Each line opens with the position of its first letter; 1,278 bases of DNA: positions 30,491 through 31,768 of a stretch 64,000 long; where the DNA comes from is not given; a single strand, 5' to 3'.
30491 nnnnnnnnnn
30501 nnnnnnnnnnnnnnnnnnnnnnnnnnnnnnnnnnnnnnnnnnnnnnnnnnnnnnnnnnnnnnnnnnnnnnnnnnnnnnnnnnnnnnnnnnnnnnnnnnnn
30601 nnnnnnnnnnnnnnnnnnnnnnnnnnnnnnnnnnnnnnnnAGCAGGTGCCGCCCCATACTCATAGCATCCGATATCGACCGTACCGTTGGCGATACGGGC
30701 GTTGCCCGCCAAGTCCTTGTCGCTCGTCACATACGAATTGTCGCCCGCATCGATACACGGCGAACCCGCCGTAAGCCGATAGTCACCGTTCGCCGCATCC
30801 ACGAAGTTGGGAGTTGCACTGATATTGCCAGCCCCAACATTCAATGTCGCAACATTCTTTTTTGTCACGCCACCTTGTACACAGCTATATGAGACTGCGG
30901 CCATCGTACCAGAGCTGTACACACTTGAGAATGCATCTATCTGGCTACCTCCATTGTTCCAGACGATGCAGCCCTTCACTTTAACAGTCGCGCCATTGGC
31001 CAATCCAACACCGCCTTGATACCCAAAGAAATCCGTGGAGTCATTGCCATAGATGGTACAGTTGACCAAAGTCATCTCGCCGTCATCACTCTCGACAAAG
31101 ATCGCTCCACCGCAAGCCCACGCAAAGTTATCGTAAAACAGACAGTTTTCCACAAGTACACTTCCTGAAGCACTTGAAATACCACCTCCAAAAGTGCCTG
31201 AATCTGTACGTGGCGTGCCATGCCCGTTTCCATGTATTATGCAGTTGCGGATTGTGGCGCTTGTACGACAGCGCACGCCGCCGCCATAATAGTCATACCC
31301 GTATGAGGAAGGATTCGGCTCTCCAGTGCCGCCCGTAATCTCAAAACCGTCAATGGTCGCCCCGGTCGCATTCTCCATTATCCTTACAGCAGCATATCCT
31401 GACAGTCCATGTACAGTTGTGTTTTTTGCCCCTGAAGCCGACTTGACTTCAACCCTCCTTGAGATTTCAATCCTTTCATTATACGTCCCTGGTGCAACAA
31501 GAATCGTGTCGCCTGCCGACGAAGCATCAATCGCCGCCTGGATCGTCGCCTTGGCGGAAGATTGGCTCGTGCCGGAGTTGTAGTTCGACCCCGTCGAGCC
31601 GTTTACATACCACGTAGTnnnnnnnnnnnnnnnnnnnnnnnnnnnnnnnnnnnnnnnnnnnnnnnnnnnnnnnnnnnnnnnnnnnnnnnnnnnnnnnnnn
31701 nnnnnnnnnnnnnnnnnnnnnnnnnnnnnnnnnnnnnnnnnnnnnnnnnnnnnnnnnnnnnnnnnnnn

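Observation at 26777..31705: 1,642-aa surface protein with mosaic GC and an FGE-sulfatase (SUMF1-like) domain embedded among adhesin modules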

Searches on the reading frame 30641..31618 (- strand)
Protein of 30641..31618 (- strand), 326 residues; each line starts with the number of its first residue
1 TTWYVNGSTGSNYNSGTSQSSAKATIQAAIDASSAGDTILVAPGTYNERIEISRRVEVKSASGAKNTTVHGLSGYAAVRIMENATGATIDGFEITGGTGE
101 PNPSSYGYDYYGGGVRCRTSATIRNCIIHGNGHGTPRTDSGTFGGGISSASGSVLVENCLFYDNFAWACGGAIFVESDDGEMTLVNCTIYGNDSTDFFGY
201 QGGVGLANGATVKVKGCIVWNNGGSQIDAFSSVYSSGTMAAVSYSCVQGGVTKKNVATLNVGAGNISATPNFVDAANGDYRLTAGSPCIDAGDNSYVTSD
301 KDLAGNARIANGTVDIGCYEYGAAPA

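Call 60: search_solved_structures(query=window:30641-31618:-, max_evalue=1)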
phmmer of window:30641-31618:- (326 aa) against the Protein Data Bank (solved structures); distinct sequences matched with E-value up to 1: 0.
